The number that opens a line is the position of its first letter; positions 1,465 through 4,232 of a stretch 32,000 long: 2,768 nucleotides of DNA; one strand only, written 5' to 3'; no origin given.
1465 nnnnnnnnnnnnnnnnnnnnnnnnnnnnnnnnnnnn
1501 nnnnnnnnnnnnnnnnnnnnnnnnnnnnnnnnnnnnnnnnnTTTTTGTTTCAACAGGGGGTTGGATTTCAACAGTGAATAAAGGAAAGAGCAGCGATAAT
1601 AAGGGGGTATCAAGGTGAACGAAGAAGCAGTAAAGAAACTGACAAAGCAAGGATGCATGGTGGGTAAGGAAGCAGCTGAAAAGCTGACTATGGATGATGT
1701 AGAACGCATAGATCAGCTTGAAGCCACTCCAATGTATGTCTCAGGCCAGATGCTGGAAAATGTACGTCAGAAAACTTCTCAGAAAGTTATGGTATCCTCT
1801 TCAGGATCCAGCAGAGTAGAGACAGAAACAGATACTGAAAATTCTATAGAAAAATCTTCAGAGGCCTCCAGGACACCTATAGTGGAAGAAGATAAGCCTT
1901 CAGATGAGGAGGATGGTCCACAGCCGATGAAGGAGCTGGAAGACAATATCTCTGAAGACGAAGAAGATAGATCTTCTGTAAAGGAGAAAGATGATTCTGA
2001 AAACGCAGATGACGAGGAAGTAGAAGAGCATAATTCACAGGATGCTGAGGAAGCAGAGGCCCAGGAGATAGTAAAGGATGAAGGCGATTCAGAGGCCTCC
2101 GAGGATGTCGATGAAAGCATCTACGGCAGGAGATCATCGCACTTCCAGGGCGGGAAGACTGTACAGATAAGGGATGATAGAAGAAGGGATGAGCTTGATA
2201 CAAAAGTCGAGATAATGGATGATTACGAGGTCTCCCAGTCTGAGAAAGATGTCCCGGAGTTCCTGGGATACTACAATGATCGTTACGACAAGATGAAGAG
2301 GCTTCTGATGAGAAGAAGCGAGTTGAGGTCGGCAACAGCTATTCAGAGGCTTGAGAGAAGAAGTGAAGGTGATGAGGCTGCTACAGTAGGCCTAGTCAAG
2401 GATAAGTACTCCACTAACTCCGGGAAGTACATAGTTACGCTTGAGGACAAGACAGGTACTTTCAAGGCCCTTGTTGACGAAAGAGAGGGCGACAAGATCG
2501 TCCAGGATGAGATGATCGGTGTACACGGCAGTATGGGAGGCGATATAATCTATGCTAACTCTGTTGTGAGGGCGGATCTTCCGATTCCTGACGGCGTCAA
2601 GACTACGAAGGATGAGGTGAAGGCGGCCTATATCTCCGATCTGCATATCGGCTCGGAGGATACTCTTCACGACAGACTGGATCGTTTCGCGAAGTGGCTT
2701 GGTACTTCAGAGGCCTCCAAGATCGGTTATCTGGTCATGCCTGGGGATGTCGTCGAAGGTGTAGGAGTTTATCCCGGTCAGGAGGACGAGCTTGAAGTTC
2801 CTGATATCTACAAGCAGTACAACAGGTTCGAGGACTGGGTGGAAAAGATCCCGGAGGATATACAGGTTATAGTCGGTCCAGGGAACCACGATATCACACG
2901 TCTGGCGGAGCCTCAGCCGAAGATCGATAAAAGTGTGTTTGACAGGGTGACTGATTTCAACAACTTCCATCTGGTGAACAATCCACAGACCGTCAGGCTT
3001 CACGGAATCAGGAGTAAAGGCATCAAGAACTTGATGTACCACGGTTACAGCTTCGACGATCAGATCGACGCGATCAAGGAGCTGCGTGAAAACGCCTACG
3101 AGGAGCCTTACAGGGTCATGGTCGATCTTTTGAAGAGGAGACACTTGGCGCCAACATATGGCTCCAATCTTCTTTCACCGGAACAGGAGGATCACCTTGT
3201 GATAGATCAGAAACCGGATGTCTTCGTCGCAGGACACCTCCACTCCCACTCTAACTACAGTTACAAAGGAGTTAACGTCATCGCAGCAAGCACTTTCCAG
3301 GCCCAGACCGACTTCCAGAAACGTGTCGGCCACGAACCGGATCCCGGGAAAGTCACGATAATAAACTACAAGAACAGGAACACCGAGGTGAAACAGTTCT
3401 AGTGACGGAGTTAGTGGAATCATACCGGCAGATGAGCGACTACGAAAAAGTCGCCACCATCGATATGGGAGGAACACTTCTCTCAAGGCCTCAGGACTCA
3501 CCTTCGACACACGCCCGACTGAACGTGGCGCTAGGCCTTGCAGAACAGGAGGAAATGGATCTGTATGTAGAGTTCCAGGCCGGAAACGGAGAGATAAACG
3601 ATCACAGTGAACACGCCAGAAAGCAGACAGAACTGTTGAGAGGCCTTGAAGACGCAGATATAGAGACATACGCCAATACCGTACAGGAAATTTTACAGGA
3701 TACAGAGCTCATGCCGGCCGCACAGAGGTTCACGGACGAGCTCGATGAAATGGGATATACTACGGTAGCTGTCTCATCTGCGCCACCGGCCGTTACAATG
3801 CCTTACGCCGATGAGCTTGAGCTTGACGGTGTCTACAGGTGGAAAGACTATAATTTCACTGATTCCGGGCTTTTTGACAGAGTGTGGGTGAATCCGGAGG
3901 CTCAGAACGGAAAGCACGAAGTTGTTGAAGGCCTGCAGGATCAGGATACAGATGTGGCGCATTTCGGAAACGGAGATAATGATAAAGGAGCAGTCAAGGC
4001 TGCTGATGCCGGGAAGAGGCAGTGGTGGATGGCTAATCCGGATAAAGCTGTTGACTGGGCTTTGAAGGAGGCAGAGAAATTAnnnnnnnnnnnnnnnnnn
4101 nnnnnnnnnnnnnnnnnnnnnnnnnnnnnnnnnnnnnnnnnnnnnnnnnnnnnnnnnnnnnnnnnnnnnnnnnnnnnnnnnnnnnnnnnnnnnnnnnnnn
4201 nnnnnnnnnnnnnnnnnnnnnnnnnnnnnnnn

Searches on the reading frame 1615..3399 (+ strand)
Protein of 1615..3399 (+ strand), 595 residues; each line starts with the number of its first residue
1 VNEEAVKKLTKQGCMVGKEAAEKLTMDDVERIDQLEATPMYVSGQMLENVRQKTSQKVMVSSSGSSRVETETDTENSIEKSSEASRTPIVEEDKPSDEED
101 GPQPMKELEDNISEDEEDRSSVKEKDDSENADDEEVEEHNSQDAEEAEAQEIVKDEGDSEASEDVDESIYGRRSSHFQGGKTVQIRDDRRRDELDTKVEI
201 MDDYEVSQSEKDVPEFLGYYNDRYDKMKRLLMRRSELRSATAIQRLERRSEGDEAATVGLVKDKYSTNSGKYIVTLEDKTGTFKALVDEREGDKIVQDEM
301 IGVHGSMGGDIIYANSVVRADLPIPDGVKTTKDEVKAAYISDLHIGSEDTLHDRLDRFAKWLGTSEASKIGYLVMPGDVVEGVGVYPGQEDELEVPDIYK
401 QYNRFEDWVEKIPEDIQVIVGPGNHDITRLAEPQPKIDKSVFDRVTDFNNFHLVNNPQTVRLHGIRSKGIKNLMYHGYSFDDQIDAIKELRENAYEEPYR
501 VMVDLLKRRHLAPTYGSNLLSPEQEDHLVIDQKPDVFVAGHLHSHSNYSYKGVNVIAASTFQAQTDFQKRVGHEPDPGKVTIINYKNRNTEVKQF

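Call 85: search_protein_families(library=pfam, proteins=[window:1615-3399:+], max_evalue=0.001)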
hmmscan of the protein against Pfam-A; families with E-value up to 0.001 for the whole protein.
window:1615-3399:+ (595 aa): 2 families
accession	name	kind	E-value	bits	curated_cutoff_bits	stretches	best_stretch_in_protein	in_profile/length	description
PF04042.21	DNA_pol_E_B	-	3.6e-11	43.3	29.1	1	340-541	4-203/210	DNA polymerase alpha/epsilon subunit B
PF00149.33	Metallophos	-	6.5e-11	43.4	21.5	1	338-544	4-190/191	Calcineurin-like phosphoesterase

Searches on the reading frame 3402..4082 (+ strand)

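Call 85: search_protein_families(library=pfam, proteins=[window:3402-4082:+], max_evalue=0.001)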
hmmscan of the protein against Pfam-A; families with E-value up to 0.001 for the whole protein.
window:3402-4082:+ (227 aa): 2 families
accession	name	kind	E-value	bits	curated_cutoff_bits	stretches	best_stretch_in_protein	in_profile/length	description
PF00702.32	Hydrolase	-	3.2e-11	44.4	26.4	1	16-202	2-191/191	haloacid dehalogenase-like hydrolase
PF12710.13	HAD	-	0.00033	21.6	27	1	21-195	4-185/189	haloacid dehalogenase-like hydrolase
